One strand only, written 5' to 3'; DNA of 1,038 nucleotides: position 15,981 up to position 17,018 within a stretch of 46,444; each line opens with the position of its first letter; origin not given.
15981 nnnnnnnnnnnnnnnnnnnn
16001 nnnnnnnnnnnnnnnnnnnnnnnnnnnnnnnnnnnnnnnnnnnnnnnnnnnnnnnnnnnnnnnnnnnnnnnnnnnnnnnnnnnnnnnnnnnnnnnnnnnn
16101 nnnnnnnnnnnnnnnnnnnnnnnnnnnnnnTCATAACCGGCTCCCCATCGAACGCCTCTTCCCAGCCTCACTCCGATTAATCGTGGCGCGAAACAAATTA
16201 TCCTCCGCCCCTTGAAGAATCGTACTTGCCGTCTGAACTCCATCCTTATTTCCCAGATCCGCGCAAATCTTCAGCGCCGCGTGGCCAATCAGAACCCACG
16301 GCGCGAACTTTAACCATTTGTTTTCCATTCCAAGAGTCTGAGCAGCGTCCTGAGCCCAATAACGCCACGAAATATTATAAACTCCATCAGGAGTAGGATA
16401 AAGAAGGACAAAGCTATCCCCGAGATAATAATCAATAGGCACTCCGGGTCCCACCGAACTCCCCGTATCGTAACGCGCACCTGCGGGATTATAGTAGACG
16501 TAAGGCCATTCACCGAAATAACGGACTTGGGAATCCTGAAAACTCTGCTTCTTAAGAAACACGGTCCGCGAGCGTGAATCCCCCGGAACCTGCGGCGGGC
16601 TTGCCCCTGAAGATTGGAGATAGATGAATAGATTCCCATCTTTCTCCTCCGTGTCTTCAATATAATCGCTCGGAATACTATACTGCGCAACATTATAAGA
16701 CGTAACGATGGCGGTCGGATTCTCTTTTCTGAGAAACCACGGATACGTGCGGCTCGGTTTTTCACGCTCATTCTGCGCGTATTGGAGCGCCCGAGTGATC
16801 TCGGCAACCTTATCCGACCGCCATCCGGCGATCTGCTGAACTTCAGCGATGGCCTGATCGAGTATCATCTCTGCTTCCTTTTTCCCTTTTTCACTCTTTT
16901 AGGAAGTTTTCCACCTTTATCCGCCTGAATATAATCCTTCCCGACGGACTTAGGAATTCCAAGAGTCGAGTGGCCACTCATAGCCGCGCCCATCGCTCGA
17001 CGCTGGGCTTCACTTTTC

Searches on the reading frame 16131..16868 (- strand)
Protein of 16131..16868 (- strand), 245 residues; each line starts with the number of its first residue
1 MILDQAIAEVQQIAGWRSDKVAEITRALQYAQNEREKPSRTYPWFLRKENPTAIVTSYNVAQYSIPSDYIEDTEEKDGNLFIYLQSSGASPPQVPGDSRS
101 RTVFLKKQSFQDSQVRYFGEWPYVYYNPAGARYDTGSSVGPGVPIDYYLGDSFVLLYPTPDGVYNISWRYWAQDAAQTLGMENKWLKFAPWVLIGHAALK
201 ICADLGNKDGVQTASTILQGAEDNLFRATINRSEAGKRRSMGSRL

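Call 60: search_protein_families(library=pfam, proteins=[window:16131-16868:-], max_evalue=0.01)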
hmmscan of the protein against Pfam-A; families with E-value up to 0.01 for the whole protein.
window:16131-16868:- (245 aa): 1 family
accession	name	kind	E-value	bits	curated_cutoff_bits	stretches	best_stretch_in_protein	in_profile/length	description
PF24175.2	SU10_adaptor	-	0.00091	20.2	27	1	24-207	23-161/194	SU10 adaptor protein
